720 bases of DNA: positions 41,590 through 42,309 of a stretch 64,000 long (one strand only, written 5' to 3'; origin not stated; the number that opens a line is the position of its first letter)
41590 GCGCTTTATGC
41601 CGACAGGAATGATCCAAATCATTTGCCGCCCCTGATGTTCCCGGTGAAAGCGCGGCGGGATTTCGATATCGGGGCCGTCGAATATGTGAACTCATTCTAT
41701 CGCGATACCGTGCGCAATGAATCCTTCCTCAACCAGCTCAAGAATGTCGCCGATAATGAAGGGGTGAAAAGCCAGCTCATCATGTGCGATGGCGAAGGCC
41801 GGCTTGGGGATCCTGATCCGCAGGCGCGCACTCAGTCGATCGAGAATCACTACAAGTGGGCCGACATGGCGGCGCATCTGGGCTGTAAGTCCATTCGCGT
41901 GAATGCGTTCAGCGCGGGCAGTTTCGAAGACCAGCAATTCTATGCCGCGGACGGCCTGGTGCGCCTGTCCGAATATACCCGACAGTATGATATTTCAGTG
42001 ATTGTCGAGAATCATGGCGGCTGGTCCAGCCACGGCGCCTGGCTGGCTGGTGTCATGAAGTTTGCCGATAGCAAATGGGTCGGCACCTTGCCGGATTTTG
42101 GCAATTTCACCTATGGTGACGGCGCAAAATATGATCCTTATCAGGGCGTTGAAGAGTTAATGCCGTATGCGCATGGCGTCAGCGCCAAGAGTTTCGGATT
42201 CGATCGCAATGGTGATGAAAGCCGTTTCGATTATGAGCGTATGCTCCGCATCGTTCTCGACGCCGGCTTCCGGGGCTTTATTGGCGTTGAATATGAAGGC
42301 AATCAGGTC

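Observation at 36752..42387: GMC flavoenzyme with two paralogous TIM-barrel proteins (one cytoplasmic, one Tat-lipoprotein) bracketing wzx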

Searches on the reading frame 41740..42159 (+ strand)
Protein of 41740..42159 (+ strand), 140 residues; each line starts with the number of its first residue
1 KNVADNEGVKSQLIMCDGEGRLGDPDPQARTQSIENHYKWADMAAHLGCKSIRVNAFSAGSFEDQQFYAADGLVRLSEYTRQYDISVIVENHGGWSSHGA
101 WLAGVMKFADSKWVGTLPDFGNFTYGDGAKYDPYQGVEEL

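Call 45: search_solved_structures(query=A3, max_evalue=10, show_alignments=5)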
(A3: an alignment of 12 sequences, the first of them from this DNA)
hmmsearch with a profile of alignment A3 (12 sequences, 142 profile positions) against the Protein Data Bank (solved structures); distinct sequences matched with E-value up to 10: 13.
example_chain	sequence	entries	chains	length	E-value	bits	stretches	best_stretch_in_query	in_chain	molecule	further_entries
4ovx_A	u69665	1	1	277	9.2e-71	239.7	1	1-142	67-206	Xylose isomerase domain protein TIM barrel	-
2zvr_A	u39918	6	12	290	0.0045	20.3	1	21-131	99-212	Uncharacterized protein TM_0416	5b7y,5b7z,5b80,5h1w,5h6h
3cqh_A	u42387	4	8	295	0.044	17.1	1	21-127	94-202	L-ribulose-5-phosphate 3-epimerase ulaE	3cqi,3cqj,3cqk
3dx5_A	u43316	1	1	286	0.13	15.5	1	31-122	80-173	uncharacterized protein AsbF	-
8xix_A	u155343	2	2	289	0.13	15.5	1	19-135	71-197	D-tagatose 3-epimerase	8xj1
8xiv_A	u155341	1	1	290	0.14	15.5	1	19-135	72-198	D-tagatose 3-epimerase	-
3qc0_A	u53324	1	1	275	0.15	15.3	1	20-92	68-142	sugar isomerase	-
7xrf_A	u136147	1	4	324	0.15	15.3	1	60-128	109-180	AP_endonuc_2 domain-containing protein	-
3ju2_A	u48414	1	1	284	0.16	15.3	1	20-92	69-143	uncharacterized protein SMc04130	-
7bvr_A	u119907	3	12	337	0.16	15.2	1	60-128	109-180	AP_endonuc_2 domain-containing protein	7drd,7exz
1i60_A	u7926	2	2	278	0.21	14.9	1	24-126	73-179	IOLI PROTEIN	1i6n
9m3a_A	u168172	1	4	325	0.28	14.4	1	75-129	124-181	Xylose isomerase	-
1u8x_X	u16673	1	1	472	1.4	12.2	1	43-123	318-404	Maltose-6'-phosphate glucosidase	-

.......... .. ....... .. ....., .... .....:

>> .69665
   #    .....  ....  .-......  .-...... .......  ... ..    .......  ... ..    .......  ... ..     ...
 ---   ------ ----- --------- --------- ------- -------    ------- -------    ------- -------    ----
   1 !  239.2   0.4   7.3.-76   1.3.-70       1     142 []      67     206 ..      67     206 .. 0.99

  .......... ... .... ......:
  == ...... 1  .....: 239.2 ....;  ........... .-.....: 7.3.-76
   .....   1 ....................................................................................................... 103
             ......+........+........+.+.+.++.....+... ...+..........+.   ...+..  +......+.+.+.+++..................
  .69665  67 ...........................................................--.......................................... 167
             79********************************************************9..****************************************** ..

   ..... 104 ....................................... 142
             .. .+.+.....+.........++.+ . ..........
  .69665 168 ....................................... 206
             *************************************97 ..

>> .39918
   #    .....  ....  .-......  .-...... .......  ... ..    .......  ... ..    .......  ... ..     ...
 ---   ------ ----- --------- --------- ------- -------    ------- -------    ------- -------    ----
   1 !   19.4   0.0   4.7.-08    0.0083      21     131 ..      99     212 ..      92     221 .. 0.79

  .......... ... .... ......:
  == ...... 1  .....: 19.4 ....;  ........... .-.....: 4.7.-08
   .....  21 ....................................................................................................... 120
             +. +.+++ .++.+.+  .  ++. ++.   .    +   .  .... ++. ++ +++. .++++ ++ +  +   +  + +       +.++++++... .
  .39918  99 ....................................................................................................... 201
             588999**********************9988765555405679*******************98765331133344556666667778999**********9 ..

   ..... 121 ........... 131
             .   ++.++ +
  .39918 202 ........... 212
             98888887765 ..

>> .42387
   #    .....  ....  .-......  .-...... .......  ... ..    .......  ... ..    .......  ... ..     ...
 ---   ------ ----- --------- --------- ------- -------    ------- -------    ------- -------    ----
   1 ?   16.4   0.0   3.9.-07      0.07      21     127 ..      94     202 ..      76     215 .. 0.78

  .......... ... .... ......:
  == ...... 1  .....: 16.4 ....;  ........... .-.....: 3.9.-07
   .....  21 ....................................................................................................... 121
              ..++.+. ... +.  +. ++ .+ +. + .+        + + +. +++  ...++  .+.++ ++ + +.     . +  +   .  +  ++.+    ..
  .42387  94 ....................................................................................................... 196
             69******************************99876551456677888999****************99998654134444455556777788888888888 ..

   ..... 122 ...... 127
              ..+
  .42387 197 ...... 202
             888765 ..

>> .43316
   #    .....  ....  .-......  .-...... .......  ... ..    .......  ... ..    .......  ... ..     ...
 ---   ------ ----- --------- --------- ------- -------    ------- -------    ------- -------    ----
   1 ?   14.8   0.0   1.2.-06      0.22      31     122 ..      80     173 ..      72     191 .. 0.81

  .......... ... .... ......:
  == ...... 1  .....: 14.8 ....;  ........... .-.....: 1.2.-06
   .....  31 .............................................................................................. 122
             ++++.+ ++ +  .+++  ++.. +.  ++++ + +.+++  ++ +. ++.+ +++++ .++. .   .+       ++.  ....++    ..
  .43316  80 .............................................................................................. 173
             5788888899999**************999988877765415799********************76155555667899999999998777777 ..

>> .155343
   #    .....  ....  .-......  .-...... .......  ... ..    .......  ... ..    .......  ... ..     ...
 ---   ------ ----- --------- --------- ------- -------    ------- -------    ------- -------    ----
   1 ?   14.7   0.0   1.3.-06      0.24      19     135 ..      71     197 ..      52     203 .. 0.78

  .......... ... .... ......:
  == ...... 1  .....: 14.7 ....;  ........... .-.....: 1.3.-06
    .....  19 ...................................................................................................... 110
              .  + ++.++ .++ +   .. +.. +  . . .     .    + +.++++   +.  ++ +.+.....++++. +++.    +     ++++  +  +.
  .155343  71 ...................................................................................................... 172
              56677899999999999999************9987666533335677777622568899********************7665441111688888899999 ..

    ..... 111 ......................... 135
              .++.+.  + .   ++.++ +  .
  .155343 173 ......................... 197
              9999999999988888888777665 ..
